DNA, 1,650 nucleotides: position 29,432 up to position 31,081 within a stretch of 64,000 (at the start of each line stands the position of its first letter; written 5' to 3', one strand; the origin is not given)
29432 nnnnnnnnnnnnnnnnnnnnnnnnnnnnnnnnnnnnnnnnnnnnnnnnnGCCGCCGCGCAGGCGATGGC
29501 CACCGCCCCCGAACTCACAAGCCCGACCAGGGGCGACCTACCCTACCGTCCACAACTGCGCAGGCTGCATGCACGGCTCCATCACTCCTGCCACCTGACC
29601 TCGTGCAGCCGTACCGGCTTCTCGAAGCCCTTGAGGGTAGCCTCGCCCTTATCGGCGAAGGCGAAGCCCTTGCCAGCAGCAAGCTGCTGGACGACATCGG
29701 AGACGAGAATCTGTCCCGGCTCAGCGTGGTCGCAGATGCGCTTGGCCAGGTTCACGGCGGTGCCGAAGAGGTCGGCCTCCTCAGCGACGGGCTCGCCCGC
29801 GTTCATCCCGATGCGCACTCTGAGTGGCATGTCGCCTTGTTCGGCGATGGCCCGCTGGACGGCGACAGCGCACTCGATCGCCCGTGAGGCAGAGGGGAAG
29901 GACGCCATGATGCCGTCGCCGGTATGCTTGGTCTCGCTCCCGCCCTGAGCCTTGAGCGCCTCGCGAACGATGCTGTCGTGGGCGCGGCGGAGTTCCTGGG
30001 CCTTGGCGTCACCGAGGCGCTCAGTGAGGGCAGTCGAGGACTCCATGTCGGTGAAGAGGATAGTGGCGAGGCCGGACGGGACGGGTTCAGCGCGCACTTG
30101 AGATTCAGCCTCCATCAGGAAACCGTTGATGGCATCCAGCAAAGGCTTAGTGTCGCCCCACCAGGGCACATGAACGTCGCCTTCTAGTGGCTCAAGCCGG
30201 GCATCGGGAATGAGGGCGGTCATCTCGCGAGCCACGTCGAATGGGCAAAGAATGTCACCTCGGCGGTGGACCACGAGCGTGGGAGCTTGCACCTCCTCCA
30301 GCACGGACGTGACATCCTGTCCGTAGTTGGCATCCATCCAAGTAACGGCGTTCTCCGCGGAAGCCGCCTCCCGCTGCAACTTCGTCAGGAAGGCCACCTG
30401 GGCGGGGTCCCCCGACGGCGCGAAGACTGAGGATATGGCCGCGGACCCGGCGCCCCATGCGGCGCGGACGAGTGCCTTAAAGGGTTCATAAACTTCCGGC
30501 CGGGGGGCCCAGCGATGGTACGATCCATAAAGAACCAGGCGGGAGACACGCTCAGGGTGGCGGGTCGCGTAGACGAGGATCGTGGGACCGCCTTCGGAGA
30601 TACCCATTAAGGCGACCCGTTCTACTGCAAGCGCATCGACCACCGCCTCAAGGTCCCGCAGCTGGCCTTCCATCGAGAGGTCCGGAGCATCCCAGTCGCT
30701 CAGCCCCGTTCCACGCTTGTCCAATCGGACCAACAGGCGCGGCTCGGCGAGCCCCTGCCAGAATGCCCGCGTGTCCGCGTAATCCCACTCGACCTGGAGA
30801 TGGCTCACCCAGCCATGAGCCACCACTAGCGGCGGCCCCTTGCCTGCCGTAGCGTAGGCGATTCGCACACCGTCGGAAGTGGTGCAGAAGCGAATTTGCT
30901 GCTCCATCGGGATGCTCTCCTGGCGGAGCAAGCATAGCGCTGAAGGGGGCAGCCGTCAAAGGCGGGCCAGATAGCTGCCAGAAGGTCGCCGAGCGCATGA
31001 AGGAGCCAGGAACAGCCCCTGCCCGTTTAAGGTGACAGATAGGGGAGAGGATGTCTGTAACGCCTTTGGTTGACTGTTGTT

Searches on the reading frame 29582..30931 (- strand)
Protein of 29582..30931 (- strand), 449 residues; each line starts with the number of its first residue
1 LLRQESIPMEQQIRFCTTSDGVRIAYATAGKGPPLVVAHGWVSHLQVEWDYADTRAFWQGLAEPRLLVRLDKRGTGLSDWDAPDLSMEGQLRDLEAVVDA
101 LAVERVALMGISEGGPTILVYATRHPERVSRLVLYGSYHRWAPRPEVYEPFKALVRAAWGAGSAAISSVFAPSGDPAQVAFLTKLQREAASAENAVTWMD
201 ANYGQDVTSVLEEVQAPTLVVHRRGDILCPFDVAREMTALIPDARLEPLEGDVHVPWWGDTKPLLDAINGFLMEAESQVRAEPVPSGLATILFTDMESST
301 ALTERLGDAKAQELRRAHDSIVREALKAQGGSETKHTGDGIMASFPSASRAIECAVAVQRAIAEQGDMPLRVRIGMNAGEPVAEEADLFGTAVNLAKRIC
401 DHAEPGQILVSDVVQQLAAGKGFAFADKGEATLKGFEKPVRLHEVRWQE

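Call 21: search_protein_families(library=pfam, proteins=[window:29582-30931:-], max_evalue=0.001)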
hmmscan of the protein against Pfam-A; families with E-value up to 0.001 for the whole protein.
window:29582-30931:- (449 aa): 4 families
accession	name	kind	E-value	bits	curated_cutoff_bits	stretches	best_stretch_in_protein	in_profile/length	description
PF00211.25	Guanylate_cyc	-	9.4e-14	51.9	21.9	1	289-438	9-174/183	Adenylate and Guanylate cyclase catalytic domain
PF00561.26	Abhydrolase_1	-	9.8e-13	48.8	25.8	1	33-243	1-227/245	alpha/beta hydrolase fold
PF12146.15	Hydrolase_4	-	2.6e-10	40.4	27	1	67-251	34-229/239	Serine aminopeptidase, S33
PF03096.20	Ndr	-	0.0003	20.1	23.3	1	83-134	78-129/283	Ndr family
